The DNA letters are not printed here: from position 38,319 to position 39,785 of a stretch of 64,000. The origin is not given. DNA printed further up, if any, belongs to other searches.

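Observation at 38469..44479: BshA-like GT4 glycosyltransferase immediately upstream of a third giant membrane plus TPR protein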

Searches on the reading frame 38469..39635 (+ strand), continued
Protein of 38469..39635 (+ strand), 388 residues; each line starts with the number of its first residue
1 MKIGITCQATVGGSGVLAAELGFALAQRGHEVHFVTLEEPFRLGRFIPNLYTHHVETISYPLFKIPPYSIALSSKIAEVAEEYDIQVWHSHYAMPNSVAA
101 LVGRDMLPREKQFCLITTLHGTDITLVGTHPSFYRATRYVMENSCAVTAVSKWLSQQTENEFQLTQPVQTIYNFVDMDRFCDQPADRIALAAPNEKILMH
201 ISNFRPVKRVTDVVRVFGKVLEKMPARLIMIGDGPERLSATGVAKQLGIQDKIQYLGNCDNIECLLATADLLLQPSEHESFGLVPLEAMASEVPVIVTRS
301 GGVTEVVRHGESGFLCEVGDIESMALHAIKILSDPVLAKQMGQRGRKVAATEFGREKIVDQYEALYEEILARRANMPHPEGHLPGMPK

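Call 36: find_encoding_contigs(protein=P0248, flank=6000, max_places=5)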
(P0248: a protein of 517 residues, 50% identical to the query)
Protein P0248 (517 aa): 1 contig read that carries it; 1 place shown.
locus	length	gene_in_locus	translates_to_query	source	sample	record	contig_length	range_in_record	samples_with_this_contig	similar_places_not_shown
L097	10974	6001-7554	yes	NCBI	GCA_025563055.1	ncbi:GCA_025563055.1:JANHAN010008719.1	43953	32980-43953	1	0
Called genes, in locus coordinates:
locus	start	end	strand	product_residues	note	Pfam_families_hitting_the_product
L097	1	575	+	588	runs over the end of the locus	PF05524:PEP-utilisers_N, PF00391:PEP-utilizers, PF02896:PEP-utilizers_C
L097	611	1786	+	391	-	PF02670:DXP_reductoisom, PF08436:DXP_redisom_C, PF13288:DXPR_C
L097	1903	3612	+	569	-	PF02163:Peptidase_M50, PF14685:PDZ_Tricorn (faint), PF00595:PDZ (weak), PF13180:PDZ_2 (weak), PF17820:PDZ_6 (weak)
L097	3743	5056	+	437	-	PF00696:AA_kinase, PF01842:ACT (faint), PF13840:ACT_7 (weak), PF22468:ACT_9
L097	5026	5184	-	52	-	-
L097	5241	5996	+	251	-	PF13489:Methyltransf_23, PF13847:Methyltransf_31, PF08241:Methyltransf_11, PF08242:Methyltransf_12, PF13649:Methyltransf_25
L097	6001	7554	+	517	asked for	PF10079:Rossmann-like_BshC, PF24850:CC_BshC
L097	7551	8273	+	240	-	PF02585:PIG-L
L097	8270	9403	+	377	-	PF13439:Glyco_transf_4, PF13579:Glyco_trans_4_4, PF20706:GT4-conflict, PF13477:Glyco_trans_4_2, PF00534:Glycos_transf_1, PF13692:Glyco_trans_1_4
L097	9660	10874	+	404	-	PF17761:DUF1016_N, PF06250:YhcG_C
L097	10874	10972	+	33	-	?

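Call 38: find_encoding_contigs(protein=P0296, flank=10000, max_places=4)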
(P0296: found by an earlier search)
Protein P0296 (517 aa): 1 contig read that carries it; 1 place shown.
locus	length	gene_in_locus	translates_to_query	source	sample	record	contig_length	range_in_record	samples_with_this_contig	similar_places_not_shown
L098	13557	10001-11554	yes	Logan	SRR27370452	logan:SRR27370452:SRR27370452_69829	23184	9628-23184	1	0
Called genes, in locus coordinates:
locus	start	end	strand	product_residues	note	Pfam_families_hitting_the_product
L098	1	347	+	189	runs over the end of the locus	PF02482:Ribosomal_S30AE, PF16321:Ribosom_S30AE_C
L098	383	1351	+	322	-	PF02603:Hpr_kinase_N, PF07475:Hpr_kinase_C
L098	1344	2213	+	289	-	PF03668:RapZ-like_N, PF22740:PapZ_C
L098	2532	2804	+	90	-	PF00381:PTS-HPr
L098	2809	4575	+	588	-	PF05524:PEP-utilisers_N, PF00391:PEP-utilizers, PF02896:PEP-utilizers_C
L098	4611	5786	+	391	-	PF02670:DXP_reductoisom, PF08436:DXP_redisom_C, PF13288:DXPR_C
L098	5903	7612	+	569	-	PF02163:Peptidase_M50, PF14685:PDZ_Tricorn (faint), PF00595:PDZ (weak), PF13180:PDZ_2 (weak), PF17820:PDZ_6 (weak)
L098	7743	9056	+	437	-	PF00696:AA_kinase, PF01842:ACT (faint), PF13840:ACT_7 (weak), PF22468:ACT_9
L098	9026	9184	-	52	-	-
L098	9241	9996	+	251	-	PF13489:Methyltransf_23, PF13847:Methyltransf_31, PF08241:Methyltransf_11, PF08242:Methyltransf_12, PF13649:Methyltransf_25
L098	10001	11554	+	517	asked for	PF10079:Rossmann-like_BshC, PF24850:CC_BshC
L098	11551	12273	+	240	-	PF02585:PIG-L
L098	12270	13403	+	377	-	PF13439:Glyco_transf_4, PF13579:Glyco_trans_4_4, PF20706:GT4-conflict, PF13477:Glyco_trans_4_2, PF00534:Glycos_transf_1, PF13692:Glyco_trans_1_4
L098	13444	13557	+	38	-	?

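Call 44: search_solved_structures(query=window:38469-39635:+, max_evalue=1e-10, show_alignments=1)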
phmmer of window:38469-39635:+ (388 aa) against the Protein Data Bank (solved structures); distinct sequences matched with E-value up to 1e-10: 25.
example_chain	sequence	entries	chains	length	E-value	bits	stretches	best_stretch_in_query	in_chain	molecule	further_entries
2jjm_A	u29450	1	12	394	2.9e-107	362.5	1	1-371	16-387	GLYCOSYL TRANSFERASE, GROUP 1 FAMILY PROTEIN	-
3mbo_A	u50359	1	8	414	3.4e-107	362.3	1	1-371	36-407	Glycosyltransferase, group 1 family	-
5d00_A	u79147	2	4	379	2e-101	343.3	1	1-369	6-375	N-acetyl-alpha-D-glucosaminyl L-malate synthase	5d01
6d9t_A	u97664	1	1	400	4.3e-99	335.6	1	1-371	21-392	Glycosyl transferase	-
6n1x_A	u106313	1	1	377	6.5e-99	335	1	1-370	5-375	Glycosyltransferase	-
6kih_A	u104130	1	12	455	4.4e-17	65.7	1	187-373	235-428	Tll1590 protein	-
7qsg_A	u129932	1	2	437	1.7e-15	60.5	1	241-374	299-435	D-inositol 3-phosphate glycosyltransferase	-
8dvz_A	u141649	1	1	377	2.2e-13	53.5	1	225-370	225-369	N, N'-diacetylbacillosaminyl-diphospho-undecaprenol alpha-1,3-N-acetylgalactosaminyltransf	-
8dqd_A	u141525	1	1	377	5.8e-13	52.1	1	225-370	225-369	N, N'-diacetylbacillosaminyl-diphospho-undecaprenol alpha-1,3-N-acetylgalactosaminyltransf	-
8dvw_A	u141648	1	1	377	5.8e-13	52.1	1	225-370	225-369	N, N'-diacetylbacillosaminyl-diphospho-undecaprenol alpha-1,3-N-acetylgalactosaminyltransf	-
3c4q_A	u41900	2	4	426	6.7e-13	51.9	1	190-372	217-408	Predicted glycosyltransferases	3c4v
7qnt_AAA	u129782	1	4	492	7.5e-13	51.8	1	193-366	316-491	TarM(Se)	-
3c48_A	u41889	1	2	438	7.7e-13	51.7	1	190-372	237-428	Predicted glycosyltransferases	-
7qd7_AAA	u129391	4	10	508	8.1e-13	51.7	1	193-366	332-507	TarM(Se)_G117R | TarM(Se)_G117R-4RboP | TarM(Se)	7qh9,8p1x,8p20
4xso_B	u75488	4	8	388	1e-12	51.3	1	72-353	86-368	Alr3699 protein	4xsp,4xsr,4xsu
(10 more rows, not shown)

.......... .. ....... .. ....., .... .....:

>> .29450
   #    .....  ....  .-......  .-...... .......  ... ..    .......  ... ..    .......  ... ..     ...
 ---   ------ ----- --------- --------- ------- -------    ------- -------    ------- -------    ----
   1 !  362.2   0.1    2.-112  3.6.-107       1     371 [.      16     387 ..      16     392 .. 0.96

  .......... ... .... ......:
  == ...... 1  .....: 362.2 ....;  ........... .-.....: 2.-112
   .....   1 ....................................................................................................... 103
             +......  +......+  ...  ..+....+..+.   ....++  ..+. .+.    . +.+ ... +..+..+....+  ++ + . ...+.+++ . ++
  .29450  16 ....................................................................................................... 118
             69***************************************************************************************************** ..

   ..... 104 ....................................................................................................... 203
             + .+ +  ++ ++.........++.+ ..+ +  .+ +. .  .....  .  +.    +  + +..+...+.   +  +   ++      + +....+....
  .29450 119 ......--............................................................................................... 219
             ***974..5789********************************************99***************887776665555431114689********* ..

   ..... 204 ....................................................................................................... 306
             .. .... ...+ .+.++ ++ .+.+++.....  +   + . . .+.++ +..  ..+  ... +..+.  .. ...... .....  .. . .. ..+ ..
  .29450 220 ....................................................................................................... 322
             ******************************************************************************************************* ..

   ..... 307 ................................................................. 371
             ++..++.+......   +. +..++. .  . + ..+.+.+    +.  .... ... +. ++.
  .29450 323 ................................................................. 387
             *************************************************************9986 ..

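Call 57: find_related_loci(query=A2, collection=metagenome_contigs, flank=6000)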
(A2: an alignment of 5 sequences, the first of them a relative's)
Query A2 (526 aa) in metagenome_contigs; peptide patterns used: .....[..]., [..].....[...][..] (x = any residue, [..] = any of these).
600 stretches matched a pattern (row limit reached: there are more); 531 encode a relative of the query (tblastn E <= 1e-3); the best 80 are kept; 80 distinct loci.
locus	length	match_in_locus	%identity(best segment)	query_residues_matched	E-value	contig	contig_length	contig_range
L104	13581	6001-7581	51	1-526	3e-160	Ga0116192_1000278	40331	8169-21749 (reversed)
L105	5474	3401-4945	45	1-524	2e-132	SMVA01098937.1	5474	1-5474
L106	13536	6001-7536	39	4-524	2e-112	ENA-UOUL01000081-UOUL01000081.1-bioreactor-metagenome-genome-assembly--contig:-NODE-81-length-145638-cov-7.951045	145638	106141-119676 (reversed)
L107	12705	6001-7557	40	1-524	1e-120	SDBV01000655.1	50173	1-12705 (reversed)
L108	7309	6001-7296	33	64-506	4e-79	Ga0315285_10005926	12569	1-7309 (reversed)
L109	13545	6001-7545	41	1-524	4e-113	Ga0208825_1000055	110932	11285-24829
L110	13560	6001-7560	32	2-512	3e-69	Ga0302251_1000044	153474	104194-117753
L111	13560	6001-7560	30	2-516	1e-69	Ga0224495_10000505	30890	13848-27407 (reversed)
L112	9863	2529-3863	33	64-516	2e-59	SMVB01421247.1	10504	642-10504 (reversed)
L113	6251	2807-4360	30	2-514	2e-57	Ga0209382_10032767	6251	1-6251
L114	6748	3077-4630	30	2-514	1e-56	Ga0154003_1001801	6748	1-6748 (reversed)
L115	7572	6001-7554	29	2-514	2e-56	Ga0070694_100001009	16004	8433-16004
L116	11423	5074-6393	29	63-524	2e-56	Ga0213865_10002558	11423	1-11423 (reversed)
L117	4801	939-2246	30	58-517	2e-56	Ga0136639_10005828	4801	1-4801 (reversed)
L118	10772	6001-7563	29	1-520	3e-56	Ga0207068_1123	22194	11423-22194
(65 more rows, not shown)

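Call 96: find_encoding_contigs(protein=P0045, flank=8000, max_places=4)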
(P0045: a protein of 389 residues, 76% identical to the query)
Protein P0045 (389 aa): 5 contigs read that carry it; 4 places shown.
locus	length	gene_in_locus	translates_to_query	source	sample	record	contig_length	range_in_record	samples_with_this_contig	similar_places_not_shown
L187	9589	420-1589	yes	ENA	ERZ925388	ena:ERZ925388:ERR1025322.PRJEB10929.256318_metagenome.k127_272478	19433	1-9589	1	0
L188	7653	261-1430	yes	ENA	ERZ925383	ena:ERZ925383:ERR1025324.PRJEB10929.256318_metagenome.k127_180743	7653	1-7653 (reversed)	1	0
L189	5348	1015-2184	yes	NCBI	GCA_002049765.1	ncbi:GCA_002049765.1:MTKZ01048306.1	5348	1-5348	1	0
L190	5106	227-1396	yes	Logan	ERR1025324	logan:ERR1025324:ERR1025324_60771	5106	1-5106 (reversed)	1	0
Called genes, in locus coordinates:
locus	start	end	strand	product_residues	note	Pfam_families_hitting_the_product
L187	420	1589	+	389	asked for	PF13439:Glyco_transf_4, PF13477:Glyco_trans_4_2, PF13579:Glyco_trans_4_4, PF20706:GT4-conflict, PF00534:Glycos_transf_1, PF13692:Glyco_trans_1_4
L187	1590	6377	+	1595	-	PF13428:TPR_14 (faint), PF13432:TPR_16 (faint), PF14559:TPR_19 (faint), PF13431:TPR_17 (faint), PF00515:TPR_1 (faint), PF07719:TPR_2 (faint), PF13174:TPR_6 (faint), PF13371:TPR_9 (faint), +5 more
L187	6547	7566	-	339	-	PF07963:N_methyl, PF07596:SBP_bac_10 (faint)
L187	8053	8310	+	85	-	-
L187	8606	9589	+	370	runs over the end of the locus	PF00356:LacI, PF00532:Peripla_BP_1, PF13377:Peripla_BP_3 (weak)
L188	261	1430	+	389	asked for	PF13439:Glyco_transf_4, PF13477:Glyco_trans_4_2, PF13579:Glyco_trans_4_4, PF20706:GT4-conflict, PF00534:Glycos_transf_1, PF13692:Glyco_trans_1_4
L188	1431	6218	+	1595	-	PF13428:TPR_14 (faint), PF13432:TPR_16 (faint), PF14559:TPR_19 (faint), PF13431:TPR_17 (faint), PF00515:TPR_1 (faint), PF07719:TPR_2 (faint), PF13174:TPR_6 (faint), PF13371:TPR_9 (faint), +5 more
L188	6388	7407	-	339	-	PF07963:N_methyl, PF07596:SBP_bac_10 (faint)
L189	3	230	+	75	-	?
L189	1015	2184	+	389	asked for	PF13439:Glyco_transf_4, PF13477:Glyco_trans_4_2, PF13579:Glyco_trans_4_4, PF20706:GT4-conflict, PF00534:Glycos_transf_1, PF13692:Glyco_trans_1_4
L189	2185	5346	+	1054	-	?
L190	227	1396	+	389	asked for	PF13439:Glyco_transf_4, PF13477:Glyco_trans_4_2, PF13579:Glyco_trans_4_4, PF20706:GT4-conflict, PF00534:Glycos_transf_1, PF13692:Glyco_trans_1_4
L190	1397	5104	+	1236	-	?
